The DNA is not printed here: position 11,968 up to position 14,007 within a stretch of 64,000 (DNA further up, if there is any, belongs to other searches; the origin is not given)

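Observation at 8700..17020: Operon architecture: SBP - paralog C - permease - permease - paralog B with translational coupling, under a divergent GntR/HutC regulator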

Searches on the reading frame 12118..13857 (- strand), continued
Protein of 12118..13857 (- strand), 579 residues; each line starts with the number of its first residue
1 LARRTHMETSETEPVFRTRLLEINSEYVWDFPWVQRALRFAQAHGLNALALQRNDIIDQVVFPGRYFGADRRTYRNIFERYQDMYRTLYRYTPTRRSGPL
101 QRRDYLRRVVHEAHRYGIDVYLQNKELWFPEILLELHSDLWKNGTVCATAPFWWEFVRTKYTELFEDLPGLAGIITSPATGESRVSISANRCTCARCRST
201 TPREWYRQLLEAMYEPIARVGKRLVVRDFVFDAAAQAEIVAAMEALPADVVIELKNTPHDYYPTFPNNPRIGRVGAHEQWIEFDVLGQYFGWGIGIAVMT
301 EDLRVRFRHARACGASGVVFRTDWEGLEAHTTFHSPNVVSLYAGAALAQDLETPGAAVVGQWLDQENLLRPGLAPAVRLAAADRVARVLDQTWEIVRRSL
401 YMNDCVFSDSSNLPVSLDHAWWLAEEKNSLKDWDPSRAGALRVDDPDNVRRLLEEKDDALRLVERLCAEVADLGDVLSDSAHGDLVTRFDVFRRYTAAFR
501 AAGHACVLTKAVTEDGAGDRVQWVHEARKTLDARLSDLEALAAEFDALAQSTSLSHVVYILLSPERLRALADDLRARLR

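Call 42: search_protein_families(library=pfam, alignment_id=A2, max_evalue=10)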
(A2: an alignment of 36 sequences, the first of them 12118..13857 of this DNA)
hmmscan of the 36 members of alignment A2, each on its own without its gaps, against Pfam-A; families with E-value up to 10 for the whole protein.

A. member 1, window:12118-13857:- (579 aa): 1 family
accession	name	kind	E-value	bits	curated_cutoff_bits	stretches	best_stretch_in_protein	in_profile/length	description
PF07488.18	Glyco_hydro_67M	-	0.057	12.9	23.5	1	247-296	225-274/326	Glycosyl hydrolase family 67 middle domain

B. families by the number of members that match (of 36 scanned): 24 families
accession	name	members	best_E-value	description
PF07488.18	Glyco_hydro_67M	11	0.022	Glycosyl hydrolase family 67 middle domain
PF07477.17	Glyco_hydro_67C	4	0.06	Glycosyl hydrolase family 67 C-terminus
PF10566.15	Glyco_hydro_97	2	0.002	Glycoside hydrolase 97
PF25191.1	DUF7832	2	0.089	Domain of unknown function (DUF7832)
PF13521.12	AAA_28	2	0.12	AAA domain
PF11934.14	DUF3452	2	0.98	Domain of unknown function (DUF3452)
PF04337.18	DUF480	1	0.014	Protein of unknown function, DUF480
PF04518.17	Effector_1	1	0.023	Effector from type III secretion system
PF21935.1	TetR_C_45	1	0.049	Tetracyclin repressor-like, C-terminal domain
PF20797.2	HepT-like_2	1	0.073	HepT-like protein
PF15233.11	SYCE1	1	0.088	Synaptonemal complex central element protein 1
PF22400.1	DUF6980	1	0.094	Domain of unknown function (DUF6980)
PF03984.19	DUF346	1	0.11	Repeat of unknown function (DUF346)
PF09784.14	L31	1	0.13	Mitochondrial ribosomal protein L31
PF07533.21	BRK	1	0.14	BRK domain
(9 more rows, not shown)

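Call 50: find_related_loci(query=A2, collection=genome_contigs, flank=10000)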
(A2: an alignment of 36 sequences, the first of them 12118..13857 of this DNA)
Query A2 (579 aa) in genome_contigs; peptide patterns used: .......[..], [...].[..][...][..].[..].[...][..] (x = any residue, [..] = any of these).
151 stretches matched a pattern; 129 encode a relative of the query (tblastn E <= 1e-3); the best 80 are kept; 77 distinct loci.
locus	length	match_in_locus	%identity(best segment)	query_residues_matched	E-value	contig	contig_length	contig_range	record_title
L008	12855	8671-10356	55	16-578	0e+0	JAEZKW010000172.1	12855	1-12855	MAG: Bacillota bacterium isolate OH_CDB_50 k127_2371183, whole genome shotgun sequence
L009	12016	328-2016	53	16-579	0e+0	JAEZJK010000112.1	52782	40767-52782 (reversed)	MAG: Bacillota bacterium isolate OH_CDB_235 k127_1584165, whole genome shotgun sequence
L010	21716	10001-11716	52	1-579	0e+0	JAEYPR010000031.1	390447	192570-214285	MAG: Bacillota bacterium isolate OH_CBB_200 k127_2012835, whole genome shotgun sequence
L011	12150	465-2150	51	16-578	0e+0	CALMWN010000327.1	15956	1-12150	MAG TPA_asm: uncultured Clostridia bacterium isolate SRR5215466_bin.117_CONCOCT_v1.1_MAG genome assembly, contig: ERZ781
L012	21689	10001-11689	54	16-579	0e+0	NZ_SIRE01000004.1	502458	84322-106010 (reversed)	Paenibacillus thalictri strain N2SHLJ1 Scaffold3_1, whole genome shotgun sequence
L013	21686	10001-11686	52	16-578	0e+0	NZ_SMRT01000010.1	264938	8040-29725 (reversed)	Paenibacillus piri strain MS74 contig10, whole genome shotgun sequence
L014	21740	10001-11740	55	1-578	0e+0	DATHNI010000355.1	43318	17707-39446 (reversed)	MAG TPA_asm: Acetobacteraceae bacterium isolate SMAG_U12654 k141_3947236, whole genome shotgun sequence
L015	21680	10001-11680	54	16-578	0e+0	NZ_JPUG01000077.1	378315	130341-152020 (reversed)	Microvirga sp. BSC39 scf7180000028499, whole genome shotgun sequence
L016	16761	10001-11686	51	16-578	0e+0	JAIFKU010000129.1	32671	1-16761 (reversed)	MAG: Accumulibacter sp. isolate bin_122 scaffold_722, whole genome shotgun sequence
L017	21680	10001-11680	55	16-578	0e+0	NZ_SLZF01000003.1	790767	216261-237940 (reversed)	Bosea sp. BK604 Ga0307684_103, whole genome shotgun sequence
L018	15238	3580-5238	55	16-575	0e+0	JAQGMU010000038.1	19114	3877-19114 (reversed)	MAG: Ramlibacter sp. isolate RYN_569 scaffold_4999533, whole genome shotgun sequence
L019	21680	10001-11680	54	16-578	0e+0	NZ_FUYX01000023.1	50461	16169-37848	Bosea thiooxidans strain DSM 9653, whole genome shotgun sequence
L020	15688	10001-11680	53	16-578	0e+0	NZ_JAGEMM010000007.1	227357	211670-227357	Microvirga antarctica strain 3D7 NODE_7_length_227357_cov_63.772152, whole genome shotgun sequence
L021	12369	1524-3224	53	4-578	0e+0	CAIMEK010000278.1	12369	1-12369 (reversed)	MAG: uncultured Acetobacteraceae bacterium isolate AlinenLipids_bin-9626 genome assembly, contig: bin-9626:278/966, whol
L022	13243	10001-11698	52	9-578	0e+0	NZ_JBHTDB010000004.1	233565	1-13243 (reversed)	Chelatococcus sp. GCM10030263 strain CPCC 101691 soapdenovo_K_105_4, whole genome shotgun sequence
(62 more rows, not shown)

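Call 53: search_solved_structures(query=A2, max_evalue=10, show_alignments=3)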
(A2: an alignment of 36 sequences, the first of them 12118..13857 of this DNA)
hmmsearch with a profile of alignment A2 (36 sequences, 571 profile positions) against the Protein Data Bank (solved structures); distinct sequences matched with E-value up to 10: 13.
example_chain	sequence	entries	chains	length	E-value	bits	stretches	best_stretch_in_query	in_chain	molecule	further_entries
1k9e_A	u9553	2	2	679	6.3e-05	24.9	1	234-354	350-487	alpha-D-glucuronidase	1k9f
1mqp_A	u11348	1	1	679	6.3e-05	24.9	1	234-354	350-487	alpha-D-glucuronidase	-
1k9d_A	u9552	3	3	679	6.5e-05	24.8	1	234-354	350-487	alpha-D-glucuronidase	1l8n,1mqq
1mqr_A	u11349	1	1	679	0.00047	22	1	234-354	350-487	ALPHA-D-GLUCURONIDASE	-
1h41_A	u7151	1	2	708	0.13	13.9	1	233-286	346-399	ALPHA-GLUCURONIDASE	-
1gqi_A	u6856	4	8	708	0.13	13.9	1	233-286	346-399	ALPHA-GLUCURONIDASE | ALPHA-D-GLUCURONIDASE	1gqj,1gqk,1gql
9e9c_8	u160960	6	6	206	0.18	13.5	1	351-457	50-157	Large ribosomal subunit protein mL40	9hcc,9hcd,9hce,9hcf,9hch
3j7y_8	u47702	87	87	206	0.21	13.3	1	351-456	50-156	mL40 | 39S ribosomal protein L40, mitochondrial | Large ribosomal subunit protein mL40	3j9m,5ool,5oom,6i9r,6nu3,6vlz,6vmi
8wp6_A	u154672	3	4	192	0.57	11.8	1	467-557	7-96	TetR family transcriptional regulator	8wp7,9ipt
7jrq_A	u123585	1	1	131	0.61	11.7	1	432-487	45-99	MPP1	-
8z0c_A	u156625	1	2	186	0.81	11.3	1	481-557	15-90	TetR family transcriptional regulator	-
8oin_Bp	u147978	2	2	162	0.85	11.2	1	351-459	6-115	Mitochondrial ribosomal protein L40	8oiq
4v1a_d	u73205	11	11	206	1.3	10.6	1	351-459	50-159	MITORIBOSOMAL PROTEIN ML40, MRPL40 | 39S ribosomal protein L40, mitochondrial isoform 1 | Mitochondrial ribosomal protein L40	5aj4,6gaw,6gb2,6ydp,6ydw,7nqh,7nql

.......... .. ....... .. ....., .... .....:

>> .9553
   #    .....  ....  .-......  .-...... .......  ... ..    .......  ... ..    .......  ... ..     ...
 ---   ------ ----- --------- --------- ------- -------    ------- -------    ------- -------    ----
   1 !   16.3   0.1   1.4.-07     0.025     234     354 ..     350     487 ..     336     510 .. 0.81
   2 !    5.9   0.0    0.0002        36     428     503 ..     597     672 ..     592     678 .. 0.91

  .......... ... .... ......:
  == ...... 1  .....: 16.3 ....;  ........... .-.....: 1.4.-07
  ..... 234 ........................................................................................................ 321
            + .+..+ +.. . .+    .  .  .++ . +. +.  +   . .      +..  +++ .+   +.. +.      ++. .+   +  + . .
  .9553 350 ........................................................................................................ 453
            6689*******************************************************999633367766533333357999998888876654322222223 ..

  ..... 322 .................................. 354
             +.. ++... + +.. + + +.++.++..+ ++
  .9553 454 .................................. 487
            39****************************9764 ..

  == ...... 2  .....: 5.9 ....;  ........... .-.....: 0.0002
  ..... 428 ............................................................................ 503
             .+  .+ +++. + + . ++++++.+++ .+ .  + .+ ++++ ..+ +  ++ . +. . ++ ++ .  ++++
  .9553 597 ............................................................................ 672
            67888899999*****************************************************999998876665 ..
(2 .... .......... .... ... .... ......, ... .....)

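Call 60: find_encoding_contigs(protein=window:12118-13839:-, flank=10000, max_places=2)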
Protein window:12118-13839:- (573 aa): 2 contigs read that carry it; 2 places shown.
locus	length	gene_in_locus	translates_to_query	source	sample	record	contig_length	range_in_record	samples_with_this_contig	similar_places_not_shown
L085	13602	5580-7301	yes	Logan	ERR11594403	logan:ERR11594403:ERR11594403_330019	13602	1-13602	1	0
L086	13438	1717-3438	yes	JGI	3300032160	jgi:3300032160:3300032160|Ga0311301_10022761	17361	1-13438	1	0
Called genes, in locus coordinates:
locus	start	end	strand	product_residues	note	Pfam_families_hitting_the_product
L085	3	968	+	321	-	?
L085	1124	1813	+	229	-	PF03737:RraA-like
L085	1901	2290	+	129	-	PF07883:Cupin_2, PF02311:AraC_binding (weak)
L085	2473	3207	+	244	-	PF00392:GntR, PF07702:UTRA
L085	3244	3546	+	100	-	PF00496:SBP_bac_5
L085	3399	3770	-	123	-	-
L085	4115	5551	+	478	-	PF13416:SBP_bac_8, PF01547:SBP_bac_1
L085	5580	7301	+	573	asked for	-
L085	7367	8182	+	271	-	PF00528:BPD_transp_1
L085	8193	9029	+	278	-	PF00528:BPD_transp_1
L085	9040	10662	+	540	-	-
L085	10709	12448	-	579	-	-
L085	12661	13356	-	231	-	PF01266:DAO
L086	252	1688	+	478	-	PF13416:SBP_bac_8, PF01547:SBP_bac_1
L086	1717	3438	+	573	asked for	-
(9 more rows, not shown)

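Call 67: search_solved_structures(query=L004:13767-14765:+, max_evalue=1e-10)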
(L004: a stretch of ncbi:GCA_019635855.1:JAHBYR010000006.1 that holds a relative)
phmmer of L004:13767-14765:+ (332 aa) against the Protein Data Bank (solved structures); distinct sequences matched with E-value up to 1e-10: 11.
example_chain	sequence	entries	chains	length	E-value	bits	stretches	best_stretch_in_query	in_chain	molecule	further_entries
4x9t_A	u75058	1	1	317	1.7e-44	155.5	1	26-323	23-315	Uncharacterized protein UPF0065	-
2dvz_A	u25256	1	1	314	6.4e-43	150.3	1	27-296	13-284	Putative exported protein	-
25hk_A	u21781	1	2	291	2.7e-41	145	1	25-314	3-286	Tripartite tricarboxylate transporter substrate binding protein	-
2f5x_A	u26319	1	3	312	1e-40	143.1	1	29-298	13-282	BugD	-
8hkb_A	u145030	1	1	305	1.3e-35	126.3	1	34-319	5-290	Periplasmic terephthalate binding protein (TBP)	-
8hka_A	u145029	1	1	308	7.6e-35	123.8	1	33-319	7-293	Periplasmic terephthalate binding protein (TBP)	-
8hk9_D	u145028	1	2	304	1.3e-34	123.1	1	34-319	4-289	Periplasmic terephthalate binding protein (TBP)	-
7ndr_A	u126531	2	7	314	2.8e-32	115.4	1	32-319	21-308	Tripartite tricarboxylate transporter substrate binding protein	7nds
2qpq_A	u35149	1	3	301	5e-32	114.6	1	29-293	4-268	protein Bug27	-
6hke_A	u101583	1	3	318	6.7e-31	110.8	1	29-293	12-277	Possible TctC subunit of the Tripartite Tricarboxylate Transport(TTT) Family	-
5oei_A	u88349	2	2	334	7.1e-29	104.2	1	28-296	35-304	Uncharacterized protein family UPF0065:Tat pathway signal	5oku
